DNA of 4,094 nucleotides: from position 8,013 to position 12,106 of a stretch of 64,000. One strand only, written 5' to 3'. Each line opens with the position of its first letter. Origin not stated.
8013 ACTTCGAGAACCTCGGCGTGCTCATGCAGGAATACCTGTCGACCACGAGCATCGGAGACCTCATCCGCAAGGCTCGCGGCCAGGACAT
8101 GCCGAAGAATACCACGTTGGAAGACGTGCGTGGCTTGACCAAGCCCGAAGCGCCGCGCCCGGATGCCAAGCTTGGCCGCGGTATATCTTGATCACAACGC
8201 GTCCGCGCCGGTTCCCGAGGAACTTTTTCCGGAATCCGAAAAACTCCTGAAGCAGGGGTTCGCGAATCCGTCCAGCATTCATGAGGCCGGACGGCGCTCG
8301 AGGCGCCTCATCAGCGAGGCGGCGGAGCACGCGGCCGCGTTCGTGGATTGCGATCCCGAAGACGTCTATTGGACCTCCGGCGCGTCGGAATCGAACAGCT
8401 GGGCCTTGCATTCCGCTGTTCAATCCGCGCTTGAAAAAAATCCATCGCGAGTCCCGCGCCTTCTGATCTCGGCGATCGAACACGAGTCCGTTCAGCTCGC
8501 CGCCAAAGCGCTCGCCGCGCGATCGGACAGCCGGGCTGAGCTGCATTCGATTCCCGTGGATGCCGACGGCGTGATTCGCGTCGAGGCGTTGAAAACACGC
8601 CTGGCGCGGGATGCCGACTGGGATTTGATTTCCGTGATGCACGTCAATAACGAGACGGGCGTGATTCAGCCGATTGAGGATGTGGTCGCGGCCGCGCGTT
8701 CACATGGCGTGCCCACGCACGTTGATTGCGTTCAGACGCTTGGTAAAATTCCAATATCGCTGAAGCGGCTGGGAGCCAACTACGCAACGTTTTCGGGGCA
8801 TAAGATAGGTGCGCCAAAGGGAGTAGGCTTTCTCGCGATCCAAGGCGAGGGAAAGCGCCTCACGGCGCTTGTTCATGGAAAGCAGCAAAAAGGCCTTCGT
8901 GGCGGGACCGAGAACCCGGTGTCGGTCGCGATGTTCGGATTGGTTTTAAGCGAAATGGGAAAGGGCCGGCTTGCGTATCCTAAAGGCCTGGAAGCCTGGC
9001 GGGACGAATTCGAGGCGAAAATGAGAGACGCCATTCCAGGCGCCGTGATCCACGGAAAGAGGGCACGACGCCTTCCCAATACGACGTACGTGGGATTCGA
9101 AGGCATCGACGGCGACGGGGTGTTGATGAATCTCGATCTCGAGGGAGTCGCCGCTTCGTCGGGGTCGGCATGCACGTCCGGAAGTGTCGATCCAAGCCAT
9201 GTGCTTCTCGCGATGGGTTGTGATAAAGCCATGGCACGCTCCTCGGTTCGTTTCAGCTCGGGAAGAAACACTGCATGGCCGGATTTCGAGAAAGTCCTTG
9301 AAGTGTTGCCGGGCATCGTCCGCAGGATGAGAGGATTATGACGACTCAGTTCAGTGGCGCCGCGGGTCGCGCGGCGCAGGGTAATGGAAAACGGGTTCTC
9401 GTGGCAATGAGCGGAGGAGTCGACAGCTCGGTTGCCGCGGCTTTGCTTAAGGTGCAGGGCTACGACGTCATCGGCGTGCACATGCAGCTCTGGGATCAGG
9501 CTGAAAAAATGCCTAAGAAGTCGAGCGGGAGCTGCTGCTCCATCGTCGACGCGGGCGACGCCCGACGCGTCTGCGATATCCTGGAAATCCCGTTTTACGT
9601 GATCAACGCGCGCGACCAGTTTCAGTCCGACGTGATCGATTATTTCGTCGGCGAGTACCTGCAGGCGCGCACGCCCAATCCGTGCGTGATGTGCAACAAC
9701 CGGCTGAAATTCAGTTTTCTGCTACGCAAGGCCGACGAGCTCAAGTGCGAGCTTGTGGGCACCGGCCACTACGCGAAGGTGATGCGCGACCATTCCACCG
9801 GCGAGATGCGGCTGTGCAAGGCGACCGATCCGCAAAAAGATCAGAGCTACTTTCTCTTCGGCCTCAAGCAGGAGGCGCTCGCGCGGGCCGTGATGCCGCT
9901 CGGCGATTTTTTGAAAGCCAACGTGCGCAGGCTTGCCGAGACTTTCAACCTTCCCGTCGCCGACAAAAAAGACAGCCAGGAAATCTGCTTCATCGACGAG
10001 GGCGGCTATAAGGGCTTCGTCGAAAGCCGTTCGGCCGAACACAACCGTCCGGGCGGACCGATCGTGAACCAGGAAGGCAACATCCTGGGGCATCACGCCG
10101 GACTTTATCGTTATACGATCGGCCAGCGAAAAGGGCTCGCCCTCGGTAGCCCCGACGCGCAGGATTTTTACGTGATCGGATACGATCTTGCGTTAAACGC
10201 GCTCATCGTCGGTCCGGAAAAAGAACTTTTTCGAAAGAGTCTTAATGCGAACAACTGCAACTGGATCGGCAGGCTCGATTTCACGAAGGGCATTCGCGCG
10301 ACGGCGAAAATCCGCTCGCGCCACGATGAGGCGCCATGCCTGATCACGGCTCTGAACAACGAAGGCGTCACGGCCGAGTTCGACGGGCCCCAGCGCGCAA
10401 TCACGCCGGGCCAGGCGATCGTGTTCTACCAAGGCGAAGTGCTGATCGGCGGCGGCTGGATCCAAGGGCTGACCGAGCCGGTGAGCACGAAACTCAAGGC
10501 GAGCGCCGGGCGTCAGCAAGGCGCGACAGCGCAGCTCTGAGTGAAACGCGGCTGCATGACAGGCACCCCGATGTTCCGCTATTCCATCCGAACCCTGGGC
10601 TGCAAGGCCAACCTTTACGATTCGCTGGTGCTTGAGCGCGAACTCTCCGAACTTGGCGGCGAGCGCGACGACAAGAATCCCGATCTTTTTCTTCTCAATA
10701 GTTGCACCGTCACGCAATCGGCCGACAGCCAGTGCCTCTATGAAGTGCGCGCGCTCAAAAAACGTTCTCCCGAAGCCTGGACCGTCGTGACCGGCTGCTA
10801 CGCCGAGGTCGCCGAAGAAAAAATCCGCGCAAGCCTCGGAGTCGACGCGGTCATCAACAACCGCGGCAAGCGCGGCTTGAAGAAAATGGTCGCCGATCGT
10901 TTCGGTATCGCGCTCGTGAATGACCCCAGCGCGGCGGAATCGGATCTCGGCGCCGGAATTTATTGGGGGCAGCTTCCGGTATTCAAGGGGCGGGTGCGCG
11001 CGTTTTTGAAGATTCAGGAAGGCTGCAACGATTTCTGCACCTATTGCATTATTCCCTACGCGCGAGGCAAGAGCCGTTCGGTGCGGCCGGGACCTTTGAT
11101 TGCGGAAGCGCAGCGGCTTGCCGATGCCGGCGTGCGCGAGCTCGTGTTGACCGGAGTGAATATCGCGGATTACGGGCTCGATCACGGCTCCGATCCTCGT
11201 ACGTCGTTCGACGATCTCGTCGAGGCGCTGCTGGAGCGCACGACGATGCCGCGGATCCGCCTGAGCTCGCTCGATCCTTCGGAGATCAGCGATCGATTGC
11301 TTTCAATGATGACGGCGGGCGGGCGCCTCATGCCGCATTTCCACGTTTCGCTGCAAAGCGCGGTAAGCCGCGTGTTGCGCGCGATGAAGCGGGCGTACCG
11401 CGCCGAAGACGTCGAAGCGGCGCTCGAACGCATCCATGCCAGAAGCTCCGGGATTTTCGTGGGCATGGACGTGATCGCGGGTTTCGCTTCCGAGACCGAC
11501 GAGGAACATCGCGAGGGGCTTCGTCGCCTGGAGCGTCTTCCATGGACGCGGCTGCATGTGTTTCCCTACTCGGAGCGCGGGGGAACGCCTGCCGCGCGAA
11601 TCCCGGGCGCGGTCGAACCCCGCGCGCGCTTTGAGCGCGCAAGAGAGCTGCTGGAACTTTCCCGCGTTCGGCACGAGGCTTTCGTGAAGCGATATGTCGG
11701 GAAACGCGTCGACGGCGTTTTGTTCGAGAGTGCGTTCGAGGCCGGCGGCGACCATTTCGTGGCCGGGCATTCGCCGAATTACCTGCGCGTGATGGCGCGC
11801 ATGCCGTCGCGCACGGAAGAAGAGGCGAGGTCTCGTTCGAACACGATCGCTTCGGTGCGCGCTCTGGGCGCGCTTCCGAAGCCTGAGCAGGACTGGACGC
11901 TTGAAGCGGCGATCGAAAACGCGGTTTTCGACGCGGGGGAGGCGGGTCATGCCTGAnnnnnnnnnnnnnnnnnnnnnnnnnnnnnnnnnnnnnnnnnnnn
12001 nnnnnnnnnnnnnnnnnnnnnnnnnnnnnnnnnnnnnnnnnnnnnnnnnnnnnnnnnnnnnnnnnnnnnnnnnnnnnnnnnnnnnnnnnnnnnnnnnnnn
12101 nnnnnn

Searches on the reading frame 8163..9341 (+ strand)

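Call 77: search_protein_families(library=pfam, proteins=[window:8163-9341:+], max_evalue=0.00001)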
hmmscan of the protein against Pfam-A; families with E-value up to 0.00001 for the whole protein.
window:8163-9341:+ (392 aa): 1 family
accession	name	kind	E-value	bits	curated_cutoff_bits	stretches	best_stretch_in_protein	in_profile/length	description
PF00266.25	Aminotran_5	-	4.8e-53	180.9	21.5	1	7-367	1-360/371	Aminotransferase class-V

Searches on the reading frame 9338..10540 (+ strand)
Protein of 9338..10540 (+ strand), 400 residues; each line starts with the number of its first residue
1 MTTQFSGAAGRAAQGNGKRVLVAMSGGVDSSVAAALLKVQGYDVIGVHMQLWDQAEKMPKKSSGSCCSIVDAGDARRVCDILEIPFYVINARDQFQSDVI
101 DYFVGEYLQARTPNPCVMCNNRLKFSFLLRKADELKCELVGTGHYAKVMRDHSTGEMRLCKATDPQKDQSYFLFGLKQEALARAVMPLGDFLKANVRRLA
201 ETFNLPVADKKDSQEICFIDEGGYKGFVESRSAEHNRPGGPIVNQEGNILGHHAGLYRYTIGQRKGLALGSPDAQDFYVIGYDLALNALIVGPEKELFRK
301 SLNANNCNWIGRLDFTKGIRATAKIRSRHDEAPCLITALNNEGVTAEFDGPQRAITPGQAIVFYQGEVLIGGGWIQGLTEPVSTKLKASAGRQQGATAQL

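Call 77: search_protein_families(library=pfam, proteins=[window:9338-10540:+], max_evalue=0.00001)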
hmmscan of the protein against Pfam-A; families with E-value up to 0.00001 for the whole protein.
window:9338-10540:+ (400 aa): 3 families
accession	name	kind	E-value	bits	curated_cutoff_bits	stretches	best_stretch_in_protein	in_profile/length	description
PF03054.22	tRNA_Me_trans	-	1.8e-76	256.7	20.6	1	18-220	1-201/202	tRNA methyl transferase HUP domain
PF20258.4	tRNA_Me_trans_C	-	1e-19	71.1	20.6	1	300-375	2-77/77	Aminomethyltransferase beta-barrel domain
PF20259.3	tRNA_Me_trans_M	-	7.1e-15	54.8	27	1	239-292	12-65/66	tRNA methyl transferase PRC-barrel domain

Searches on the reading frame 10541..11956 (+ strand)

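Call 77: search_protein_families(library=pfam, proteins=[window:10541-11956:+], max_evalue=0.00001)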
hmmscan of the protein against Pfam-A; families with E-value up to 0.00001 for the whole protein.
window:10541-11956:+ (471 aa): 2 families
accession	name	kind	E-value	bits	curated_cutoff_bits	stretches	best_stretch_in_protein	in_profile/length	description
PF00919.26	UPF0004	-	2.9e-18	66.1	27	1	13-105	1-97/98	Uncharacterized protein family UPF0004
PF04055.27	Radical_SAM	-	8.4e-18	65.5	29.5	1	157-325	2-161/166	Radical SAM superfamily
